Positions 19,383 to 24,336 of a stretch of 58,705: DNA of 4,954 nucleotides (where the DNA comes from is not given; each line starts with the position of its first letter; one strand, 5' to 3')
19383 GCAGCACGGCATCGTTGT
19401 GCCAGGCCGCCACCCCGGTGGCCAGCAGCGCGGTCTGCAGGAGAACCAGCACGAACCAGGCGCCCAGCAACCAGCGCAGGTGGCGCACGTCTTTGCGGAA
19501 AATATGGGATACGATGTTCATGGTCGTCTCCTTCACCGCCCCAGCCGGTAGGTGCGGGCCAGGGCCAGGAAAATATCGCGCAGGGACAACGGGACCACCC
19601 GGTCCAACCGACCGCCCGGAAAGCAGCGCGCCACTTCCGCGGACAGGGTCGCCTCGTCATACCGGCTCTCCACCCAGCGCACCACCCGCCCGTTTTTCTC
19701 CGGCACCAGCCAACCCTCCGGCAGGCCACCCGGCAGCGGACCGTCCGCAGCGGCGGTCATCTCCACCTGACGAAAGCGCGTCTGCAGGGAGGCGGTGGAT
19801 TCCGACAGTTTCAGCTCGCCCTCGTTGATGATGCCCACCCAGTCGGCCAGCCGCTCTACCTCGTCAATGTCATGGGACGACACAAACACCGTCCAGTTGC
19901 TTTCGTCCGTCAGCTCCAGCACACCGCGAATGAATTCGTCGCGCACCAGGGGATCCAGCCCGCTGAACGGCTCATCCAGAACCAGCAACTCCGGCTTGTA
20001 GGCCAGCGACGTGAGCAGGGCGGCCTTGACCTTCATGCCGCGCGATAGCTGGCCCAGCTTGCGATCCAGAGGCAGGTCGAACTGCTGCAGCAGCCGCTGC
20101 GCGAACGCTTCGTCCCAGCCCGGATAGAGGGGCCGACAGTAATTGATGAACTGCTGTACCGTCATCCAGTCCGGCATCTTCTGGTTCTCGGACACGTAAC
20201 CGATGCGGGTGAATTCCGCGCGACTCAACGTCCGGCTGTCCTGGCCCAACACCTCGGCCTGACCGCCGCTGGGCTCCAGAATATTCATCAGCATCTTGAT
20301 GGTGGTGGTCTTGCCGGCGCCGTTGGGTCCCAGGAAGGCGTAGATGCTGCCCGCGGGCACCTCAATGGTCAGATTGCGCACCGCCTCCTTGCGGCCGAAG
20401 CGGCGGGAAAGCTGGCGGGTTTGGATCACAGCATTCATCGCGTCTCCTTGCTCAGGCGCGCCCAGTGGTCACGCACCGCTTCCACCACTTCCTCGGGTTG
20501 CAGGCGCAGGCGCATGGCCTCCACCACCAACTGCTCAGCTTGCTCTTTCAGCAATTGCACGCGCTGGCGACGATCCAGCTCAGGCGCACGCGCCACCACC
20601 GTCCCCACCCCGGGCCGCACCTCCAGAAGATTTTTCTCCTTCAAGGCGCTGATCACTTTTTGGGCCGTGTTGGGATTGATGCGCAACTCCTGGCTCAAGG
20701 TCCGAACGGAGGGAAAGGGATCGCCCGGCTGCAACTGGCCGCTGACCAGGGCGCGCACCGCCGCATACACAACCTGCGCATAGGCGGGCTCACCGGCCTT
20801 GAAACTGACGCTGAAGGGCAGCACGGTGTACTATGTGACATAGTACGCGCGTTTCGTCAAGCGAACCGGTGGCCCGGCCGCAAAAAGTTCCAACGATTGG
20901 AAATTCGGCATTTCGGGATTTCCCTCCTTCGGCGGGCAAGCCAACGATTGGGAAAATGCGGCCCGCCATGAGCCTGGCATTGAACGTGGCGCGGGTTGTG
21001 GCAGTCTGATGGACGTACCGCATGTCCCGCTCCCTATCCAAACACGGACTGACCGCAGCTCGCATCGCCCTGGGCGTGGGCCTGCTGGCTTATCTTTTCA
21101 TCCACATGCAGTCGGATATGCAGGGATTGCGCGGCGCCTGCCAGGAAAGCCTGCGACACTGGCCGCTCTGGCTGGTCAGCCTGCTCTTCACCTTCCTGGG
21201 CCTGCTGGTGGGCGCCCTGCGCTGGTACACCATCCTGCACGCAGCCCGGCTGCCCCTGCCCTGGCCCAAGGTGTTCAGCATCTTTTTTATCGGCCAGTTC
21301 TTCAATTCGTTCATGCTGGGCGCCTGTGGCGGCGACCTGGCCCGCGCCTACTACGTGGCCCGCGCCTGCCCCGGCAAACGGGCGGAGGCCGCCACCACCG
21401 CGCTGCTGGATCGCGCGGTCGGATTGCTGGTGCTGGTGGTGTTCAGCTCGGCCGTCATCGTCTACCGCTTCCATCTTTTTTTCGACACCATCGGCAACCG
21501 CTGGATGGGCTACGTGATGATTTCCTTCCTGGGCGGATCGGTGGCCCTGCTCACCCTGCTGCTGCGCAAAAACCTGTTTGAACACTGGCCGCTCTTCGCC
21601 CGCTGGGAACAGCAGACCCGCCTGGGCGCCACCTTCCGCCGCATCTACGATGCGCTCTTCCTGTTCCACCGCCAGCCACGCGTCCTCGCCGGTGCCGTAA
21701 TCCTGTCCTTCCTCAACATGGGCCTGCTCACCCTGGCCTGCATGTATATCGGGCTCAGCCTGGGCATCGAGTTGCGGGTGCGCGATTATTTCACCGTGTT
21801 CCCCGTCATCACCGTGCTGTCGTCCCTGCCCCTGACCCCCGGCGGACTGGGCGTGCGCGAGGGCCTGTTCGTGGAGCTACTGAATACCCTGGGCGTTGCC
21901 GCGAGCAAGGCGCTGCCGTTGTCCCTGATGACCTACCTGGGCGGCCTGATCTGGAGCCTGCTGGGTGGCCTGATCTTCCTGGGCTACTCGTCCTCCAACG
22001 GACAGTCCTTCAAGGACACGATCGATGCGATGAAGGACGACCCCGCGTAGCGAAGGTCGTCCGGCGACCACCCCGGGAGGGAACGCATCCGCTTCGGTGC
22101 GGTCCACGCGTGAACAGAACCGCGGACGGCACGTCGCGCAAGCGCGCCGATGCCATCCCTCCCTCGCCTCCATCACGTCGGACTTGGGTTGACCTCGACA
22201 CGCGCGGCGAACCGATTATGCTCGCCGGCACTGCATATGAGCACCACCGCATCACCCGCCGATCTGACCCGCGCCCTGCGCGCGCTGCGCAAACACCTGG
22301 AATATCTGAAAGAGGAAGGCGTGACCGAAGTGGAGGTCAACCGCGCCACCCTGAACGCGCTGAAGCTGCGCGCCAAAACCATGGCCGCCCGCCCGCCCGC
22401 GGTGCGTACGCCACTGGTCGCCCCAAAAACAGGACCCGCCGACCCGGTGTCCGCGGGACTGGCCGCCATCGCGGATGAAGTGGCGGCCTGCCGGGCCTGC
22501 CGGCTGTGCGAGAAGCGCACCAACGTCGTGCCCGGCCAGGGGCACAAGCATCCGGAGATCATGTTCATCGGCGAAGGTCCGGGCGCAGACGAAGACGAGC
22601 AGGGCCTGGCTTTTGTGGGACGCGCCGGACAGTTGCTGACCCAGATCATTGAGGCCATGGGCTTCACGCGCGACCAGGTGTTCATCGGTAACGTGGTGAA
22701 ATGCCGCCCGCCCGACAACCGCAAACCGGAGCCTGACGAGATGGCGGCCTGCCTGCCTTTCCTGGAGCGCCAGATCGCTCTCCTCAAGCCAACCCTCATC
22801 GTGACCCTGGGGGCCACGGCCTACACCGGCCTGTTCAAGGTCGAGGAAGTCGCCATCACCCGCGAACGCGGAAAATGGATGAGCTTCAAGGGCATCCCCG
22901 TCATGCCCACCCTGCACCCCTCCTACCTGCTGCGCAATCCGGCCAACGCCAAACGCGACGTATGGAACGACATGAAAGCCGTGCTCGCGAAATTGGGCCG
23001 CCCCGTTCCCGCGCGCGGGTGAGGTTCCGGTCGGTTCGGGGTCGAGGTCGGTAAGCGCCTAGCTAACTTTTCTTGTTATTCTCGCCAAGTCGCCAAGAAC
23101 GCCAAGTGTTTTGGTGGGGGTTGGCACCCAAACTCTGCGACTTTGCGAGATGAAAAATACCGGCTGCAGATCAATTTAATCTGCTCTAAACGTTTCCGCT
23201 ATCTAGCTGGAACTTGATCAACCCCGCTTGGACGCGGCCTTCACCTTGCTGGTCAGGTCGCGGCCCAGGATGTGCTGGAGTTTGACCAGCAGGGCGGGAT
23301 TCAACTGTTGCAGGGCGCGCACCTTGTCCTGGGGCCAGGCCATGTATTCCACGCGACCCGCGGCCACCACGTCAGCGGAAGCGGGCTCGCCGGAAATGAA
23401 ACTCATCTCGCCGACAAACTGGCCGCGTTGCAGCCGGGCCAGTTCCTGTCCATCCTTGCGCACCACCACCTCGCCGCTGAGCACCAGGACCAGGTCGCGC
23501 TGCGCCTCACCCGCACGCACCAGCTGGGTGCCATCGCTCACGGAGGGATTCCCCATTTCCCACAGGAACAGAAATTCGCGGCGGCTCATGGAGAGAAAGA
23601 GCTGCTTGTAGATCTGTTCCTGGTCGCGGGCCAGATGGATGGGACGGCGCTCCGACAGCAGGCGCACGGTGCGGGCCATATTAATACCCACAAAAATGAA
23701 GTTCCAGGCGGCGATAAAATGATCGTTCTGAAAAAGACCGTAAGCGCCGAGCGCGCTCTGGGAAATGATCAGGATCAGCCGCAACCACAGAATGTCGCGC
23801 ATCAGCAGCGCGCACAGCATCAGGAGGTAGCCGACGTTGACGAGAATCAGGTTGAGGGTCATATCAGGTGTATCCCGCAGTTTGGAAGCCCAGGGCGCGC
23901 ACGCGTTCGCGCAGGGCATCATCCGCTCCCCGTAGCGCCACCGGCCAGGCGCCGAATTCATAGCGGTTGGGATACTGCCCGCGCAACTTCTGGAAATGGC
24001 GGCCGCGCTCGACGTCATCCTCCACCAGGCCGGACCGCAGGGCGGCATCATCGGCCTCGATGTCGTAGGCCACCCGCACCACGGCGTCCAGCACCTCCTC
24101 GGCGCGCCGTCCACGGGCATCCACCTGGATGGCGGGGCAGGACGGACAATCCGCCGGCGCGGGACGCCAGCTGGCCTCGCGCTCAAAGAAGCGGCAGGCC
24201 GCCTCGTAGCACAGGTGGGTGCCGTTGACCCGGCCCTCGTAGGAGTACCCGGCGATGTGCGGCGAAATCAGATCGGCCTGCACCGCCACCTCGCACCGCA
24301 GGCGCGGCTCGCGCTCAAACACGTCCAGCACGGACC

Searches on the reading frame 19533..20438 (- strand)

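Call 27: search_protein_families(library=pfam, proteins=[window:19533-20438:-], max_evalue=0.001)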
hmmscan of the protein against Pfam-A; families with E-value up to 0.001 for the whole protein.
window:19533-20438:- (301 aa): 3 families
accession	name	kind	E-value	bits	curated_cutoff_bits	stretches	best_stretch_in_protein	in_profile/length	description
PF00005.33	ABC_tran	-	1.9e-24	87.3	25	1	21-158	2-136/137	ABC transporter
PF13304.12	AAA_21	-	2.3e-13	51.3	27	1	128-190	235-299/304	AAA domain, putative AbiEii toxin, Type IV TA system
PF13401.12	AAA_22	-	0.00011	23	27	1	31-156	6-92/130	AAA domain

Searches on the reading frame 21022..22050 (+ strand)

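Call 27: search_protein_families(library=pfam, proteins=[window:21022-22050:+], max_evalue=0.001)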
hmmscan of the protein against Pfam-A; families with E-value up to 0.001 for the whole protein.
window:21022-22050:+ (342 aa): 1 family
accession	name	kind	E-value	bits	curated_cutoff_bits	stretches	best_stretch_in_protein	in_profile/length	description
PF03706.18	LPG_synthase_TM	-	4.5e-39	135.1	33.4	1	15-305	5-291/302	Lysylphosphatidylglycerol synthase TM region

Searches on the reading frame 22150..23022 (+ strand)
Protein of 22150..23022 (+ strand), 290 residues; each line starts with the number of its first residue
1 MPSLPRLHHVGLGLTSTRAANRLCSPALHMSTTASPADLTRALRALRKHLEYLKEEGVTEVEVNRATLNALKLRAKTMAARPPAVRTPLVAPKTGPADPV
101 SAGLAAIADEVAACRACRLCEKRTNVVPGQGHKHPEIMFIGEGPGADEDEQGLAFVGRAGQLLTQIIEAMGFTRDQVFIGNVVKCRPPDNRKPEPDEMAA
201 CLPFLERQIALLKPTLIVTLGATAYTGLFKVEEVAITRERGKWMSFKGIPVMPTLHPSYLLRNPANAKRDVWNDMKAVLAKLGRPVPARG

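Call 27: search_protein_families(library=pfam, proteins=[window:22150-23022:+], max_evalue=0.001)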
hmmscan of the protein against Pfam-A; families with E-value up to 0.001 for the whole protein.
window:22150-23022:+ (290 aa): 1 family
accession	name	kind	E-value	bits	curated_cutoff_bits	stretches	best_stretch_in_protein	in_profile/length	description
PF03167.25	UDG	-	9.8e-41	139.6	24.3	1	128-276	1-141/141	Uracil DNA glycosylase superfamily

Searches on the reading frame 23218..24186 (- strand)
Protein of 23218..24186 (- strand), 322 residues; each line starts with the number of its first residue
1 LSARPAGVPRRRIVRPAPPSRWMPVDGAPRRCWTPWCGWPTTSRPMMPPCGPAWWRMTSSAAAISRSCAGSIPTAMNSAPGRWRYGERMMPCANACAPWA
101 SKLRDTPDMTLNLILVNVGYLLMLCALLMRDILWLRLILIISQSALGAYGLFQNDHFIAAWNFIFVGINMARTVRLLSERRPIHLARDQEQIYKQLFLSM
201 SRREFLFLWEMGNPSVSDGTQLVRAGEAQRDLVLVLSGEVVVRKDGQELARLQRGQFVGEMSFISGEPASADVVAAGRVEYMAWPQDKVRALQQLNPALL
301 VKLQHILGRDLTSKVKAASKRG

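Call 77: search_protein_families(library=pfam, proteins=[window:23218-24186:-], max_evalue=0.00001)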
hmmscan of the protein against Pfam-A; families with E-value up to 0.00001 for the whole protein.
window:23218-24186:- (322 aa): 2 families
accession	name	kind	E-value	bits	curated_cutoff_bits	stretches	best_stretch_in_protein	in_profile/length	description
PF00027.35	cNMP_binding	-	3.6e-15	56.1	27.5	1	216-293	4-86/89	Cyclic nucleotide-binding domain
PF04831.18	POPDC1-3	-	8.6e-11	42.6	28.1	1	130-318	24-137/140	POPDC1-3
